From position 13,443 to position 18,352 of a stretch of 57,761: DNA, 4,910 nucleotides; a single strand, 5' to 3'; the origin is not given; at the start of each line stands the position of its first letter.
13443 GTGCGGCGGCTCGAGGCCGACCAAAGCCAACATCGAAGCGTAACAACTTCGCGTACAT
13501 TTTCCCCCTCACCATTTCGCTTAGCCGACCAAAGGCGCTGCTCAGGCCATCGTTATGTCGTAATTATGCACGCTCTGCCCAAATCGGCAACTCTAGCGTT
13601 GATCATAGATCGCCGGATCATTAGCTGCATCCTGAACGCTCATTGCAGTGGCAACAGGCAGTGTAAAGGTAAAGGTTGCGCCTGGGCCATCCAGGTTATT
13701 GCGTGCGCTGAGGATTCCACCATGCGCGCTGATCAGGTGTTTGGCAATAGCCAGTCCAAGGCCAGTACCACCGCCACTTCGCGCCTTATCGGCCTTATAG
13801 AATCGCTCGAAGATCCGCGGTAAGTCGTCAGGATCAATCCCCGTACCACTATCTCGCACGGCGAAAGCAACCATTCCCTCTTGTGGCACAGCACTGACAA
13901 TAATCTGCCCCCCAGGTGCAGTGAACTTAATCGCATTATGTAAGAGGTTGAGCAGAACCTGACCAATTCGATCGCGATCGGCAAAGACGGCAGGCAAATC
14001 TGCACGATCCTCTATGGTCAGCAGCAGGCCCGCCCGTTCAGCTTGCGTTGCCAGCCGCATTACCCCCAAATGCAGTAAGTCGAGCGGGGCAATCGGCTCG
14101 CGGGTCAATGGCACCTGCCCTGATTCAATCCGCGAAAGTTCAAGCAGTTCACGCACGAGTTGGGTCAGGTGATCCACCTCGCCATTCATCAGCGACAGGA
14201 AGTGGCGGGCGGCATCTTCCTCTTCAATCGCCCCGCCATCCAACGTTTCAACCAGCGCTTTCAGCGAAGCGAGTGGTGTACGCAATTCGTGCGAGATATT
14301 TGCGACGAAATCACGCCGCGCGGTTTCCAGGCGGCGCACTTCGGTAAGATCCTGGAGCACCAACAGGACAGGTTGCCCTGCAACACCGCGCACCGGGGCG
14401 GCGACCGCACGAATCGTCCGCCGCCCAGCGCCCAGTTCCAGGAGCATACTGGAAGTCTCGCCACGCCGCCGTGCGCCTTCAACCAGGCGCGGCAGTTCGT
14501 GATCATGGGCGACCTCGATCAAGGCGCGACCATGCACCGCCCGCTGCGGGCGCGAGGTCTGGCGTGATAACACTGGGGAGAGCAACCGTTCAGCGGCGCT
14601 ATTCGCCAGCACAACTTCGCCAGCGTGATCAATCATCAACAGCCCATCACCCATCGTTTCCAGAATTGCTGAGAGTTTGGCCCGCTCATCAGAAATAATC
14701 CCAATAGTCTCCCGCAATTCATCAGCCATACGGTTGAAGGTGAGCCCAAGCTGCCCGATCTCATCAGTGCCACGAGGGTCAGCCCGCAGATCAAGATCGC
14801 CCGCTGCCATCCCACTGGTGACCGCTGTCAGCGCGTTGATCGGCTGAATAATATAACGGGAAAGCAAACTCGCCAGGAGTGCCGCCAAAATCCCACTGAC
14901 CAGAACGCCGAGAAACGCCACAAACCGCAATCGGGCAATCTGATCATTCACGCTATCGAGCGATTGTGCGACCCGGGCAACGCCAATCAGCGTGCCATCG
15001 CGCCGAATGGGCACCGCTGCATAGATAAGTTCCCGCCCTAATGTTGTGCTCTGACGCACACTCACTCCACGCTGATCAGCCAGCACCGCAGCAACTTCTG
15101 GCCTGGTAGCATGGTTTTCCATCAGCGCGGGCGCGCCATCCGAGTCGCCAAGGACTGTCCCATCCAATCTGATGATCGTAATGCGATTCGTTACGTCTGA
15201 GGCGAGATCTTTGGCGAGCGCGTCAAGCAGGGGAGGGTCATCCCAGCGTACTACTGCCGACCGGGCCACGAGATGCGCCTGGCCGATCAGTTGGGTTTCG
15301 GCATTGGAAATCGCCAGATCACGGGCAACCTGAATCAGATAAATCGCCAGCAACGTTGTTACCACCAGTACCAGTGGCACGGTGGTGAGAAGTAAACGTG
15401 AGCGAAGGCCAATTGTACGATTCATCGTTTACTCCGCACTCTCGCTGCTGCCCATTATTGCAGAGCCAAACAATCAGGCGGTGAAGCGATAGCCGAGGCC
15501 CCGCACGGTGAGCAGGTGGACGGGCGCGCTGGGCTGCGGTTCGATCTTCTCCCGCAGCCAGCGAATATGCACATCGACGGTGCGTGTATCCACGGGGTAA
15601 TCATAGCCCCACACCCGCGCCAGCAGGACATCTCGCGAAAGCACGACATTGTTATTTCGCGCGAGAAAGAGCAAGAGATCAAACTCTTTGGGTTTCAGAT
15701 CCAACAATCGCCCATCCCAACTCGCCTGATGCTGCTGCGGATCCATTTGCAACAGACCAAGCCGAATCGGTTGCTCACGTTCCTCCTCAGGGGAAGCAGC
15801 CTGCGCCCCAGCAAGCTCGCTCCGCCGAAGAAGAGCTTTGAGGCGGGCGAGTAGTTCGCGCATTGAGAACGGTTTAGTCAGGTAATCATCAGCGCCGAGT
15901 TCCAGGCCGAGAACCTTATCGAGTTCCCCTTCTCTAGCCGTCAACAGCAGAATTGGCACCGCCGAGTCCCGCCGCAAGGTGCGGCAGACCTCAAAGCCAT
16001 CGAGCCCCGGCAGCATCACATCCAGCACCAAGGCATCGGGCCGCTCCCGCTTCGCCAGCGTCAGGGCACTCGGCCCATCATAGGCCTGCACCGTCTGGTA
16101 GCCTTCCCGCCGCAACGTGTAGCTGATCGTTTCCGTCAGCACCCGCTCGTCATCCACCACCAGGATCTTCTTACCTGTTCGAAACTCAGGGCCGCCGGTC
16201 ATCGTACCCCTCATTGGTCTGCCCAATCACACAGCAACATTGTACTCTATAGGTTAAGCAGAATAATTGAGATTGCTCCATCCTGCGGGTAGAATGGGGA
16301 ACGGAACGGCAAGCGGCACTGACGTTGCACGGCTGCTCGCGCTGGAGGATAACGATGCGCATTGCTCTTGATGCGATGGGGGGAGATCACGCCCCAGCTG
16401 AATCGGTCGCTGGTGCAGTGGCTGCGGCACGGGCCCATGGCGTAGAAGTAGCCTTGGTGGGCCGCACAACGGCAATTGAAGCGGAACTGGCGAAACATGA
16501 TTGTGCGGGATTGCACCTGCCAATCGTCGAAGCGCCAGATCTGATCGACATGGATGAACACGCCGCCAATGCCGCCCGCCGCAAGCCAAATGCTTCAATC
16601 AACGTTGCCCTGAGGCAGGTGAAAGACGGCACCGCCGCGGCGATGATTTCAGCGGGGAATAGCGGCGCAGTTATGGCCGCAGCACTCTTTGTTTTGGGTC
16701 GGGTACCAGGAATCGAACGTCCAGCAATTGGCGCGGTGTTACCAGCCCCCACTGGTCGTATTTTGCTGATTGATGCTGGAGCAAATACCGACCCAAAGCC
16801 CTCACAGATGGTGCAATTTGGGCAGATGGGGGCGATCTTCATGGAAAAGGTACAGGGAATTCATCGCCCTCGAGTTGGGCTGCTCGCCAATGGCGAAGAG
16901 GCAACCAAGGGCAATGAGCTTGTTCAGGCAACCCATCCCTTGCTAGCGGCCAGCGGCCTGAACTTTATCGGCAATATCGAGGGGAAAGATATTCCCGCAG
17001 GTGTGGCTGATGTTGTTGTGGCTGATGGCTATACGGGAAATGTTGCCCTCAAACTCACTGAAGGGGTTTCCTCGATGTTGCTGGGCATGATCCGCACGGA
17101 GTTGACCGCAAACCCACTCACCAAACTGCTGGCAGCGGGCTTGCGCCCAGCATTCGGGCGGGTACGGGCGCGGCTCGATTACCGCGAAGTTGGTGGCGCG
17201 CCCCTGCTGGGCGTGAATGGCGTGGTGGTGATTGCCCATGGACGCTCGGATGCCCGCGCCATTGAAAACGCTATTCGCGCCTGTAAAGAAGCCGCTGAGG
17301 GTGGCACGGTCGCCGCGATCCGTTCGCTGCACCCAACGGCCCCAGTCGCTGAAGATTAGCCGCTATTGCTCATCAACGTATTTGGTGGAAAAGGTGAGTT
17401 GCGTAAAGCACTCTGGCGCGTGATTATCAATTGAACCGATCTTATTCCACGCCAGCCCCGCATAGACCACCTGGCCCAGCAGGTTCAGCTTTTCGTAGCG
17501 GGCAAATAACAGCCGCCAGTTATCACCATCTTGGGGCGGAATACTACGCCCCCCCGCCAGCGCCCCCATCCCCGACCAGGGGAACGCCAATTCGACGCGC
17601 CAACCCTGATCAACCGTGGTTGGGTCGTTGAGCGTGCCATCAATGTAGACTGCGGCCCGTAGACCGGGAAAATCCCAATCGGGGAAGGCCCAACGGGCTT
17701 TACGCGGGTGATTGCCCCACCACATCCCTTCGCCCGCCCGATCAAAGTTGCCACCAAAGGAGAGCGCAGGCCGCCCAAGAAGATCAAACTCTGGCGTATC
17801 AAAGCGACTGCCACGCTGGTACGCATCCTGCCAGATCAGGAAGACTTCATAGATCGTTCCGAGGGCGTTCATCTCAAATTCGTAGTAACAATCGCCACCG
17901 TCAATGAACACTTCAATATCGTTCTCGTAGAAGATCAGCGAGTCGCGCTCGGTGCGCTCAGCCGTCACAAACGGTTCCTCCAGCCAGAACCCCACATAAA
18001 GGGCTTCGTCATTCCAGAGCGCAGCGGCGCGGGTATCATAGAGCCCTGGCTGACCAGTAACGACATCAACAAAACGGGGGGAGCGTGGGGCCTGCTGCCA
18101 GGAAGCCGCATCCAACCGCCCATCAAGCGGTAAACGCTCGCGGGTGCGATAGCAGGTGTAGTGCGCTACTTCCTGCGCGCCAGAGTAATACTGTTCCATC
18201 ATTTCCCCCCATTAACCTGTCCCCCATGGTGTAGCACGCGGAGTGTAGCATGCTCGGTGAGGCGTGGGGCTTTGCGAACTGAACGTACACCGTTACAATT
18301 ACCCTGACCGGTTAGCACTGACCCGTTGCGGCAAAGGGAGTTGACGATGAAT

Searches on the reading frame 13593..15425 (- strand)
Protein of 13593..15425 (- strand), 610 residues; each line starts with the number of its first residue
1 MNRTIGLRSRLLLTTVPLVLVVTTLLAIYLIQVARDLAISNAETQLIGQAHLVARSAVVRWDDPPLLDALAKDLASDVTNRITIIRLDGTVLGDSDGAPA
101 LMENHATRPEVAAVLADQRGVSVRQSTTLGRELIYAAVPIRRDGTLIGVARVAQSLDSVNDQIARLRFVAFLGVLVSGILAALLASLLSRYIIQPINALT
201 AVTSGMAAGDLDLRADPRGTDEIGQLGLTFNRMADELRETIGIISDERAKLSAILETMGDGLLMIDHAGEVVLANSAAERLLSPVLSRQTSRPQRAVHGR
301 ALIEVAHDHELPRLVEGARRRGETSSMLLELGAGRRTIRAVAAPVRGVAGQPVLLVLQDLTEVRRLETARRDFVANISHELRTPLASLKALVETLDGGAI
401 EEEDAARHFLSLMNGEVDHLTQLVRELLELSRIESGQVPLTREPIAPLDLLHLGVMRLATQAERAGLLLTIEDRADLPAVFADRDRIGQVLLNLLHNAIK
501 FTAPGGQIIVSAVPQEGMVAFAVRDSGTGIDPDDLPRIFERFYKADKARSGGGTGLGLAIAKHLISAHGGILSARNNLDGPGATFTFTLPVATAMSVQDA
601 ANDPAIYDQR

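Call 49: search_protein_families(library=pfam, proteins=[window:13593-15425:-])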
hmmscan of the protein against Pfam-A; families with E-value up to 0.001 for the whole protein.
window:13593-15425:- (610 aa): 8 families
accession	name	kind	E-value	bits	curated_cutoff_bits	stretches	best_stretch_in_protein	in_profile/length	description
PF02518.31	HATPase_c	-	3.3e-29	102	26.4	1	483-592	2-110/111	Histidine kinase-, DNA gyrase B-, and HSP90-like ATPase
PF00512.31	HisKA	-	2.2e-17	63.3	26.9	1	369-436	1-66/66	His Kinase A (phospho-acceptor) domain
PF00672.30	HAMP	-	7.6e-16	58.6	25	1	187-239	1-53/53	HAMP domain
PF00989.32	PAS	-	8.9e-08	32.6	22.6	1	250-359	2-112/113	PAS fold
PF16736.11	sCache_like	-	4e-07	30.8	27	1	69-148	34-110/117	Single Cache-like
PF13188.13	PAS_8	-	2.6e-05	24.4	21.8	1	250-283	2-35/65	PAS domain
PF08448.16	PAS_4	-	3.1e-05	24.6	23.1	1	255-365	1-110/110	PAS fold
PF17203.10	sCache_3_2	-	0.00086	19.8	28.4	0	39-166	7-138/140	Single cache domain 3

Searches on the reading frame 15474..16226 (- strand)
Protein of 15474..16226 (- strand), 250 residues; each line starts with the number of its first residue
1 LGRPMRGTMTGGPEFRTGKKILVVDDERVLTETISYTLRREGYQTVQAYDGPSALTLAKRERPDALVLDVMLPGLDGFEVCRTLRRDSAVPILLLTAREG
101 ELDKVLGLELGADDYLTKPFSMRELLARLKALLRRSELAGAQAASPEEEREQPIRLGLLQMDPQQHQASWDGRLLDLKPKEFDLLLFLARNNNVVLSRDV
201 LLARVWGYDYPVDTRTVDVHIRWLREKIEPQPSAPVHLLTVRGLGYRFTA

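Call 49: search_protein_families(library=pfam, proteins=[window:15474-16226:-])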
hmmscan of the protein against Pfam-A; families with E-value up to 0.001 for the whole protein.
window:15474-16226:- (250 aa): 2 families
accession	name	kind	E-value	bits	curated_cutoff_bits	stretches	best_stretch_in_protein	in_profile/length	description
PF00072.30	Response_reg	-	1.1e-28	100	30.2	1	21-129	1-110/111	Response regulator receiver domain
PF00486.34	Trans_reg_C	-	4.8e-28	97.5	26.2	1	174-248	3-77/77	Transcriptional regulatory protein, C terminal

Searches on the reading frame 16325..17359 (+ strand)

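Call 49: search_protein_families(library=pfam, proteins=[window:16325-17359:+])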
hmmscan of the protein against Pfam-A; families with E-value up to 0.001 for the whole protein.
window:16325-17359:+ (344 aa): 1 family
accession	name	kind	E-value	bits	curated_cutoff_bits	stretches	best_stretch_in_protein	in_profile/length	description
PF02504.20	FA_synthesis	-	2.5e-102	342.7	29.1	1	11-327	1-320/324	Fatty acid synthesis protein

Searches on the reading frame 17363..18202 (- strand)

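Call 49: search_protein_families(library=pfam, proteins=[window:17363-18202:-])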
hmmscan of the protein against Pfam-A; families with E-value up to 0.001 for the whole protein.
window:17363-18202:- (279 aa): 2 families
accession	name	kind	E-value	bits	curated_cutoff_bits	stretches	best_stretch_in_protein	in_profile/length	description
PF16011.10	CBM9_2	-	5.6e-05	23.4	25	1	64-118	38-94/199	Carbohydrate-binding family 9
PF06452.16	CBM9_1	-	0.00023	21.6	23.4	1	26-103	1-75/185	Carbohydrate family 9 binding domain-like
